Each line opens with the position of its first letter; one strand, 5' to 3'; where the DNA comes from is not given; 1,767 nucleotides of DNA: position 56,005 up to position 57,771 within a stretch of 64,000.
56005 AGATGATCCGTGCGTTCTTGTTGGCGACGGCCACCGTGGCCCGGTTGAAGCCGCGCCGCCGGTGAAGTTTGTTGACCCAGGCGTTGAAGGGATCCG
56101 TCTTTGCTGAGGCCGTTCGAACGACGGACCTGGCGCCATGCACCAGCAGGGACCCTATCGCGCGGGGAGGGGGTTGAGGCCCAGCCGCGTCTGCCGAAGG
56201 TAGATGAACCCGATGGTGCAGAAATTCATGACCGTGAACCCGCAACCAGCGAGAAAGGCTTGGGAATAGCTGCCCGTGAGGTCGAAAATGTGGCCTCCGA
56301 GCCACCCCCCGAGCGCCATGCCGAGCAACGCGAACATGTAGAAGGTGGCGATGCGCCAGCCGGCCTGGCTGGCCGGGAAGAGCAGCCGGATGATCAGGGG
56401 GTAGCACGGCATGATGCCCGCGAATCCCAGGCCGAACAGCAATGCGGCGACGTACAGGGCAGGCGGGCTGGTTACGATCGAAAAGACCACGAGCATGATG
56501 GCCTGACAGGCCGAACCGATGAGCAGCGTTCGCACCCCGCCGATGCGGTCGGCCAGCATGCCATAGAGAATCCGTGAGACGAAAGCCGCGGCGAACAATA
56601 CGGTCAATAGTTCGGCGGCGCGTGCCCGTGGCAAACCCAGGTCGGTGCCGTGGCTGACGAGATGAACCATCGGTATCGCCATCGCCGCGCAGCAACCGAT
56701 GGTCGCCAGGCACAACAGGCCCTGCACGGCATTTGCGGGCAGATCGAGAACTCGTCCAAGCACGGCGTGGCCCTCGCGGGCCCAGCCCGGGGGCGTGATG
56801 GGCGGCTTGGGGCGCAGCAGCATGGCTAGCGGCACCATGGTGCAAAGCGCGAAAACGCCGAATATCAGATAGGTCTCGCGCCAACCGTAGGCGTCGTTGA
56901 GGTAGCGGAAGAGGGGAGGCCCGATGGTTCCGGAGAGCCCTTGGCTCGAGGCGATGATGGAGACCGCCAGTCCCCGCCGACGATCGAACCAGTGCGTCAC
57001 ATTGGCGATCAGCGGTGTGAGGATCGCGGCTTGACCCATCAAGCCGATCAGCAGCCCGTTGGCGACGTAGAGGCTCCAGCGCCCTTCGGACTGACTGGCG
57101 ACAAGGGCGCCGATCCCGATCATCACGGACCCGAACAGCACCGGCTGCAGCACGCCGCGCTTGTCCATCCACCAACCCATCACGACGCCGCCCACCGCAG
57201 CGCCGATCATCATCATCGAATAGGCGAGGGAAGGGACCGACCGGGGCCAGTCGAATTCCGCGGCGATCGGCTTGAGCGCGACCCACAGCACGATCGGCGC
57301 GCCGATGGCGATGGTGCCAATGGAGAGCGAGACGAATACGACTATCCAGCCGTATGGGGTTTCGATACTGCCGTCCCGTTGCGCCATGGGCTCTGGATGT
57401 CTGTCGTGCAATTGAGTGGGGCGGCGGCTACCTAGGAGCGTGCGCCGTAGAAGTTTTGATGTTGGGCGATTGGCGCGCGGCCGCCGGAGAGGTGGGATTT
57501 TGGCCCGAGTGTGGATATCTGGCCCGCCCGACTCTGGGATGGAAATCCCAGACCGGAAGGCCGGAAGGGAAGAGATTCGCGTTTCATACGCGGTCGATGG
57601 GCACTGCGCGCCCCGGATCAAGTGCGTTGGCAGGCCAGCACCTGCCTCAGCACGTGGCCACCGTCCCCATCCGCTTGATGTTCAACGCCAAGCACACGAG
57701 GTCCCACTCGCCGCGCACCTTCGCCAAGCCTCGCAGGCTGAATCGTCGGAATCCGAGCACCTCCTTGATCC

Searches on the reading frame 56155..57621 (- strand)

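Call 52: search_protein_families(library=pfam, proteins=[window:56155-57621:-], max_evalue=0.001)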
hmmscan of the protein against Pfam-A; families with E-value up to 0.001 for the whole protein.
window:56155-57621:- (488 aa): 2 families
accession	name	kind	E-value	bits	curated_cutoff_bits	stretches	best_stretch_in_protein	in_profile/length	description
PF07690.21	MFS_1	-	2.5e-40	138.9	33.4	2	110-277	13-179/347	Major Facilitator Superfamily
PF00083.30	Sugar_tr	-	1.9e-05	24.2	22.3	1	131-206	49-127/452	Sugar (and other) transporter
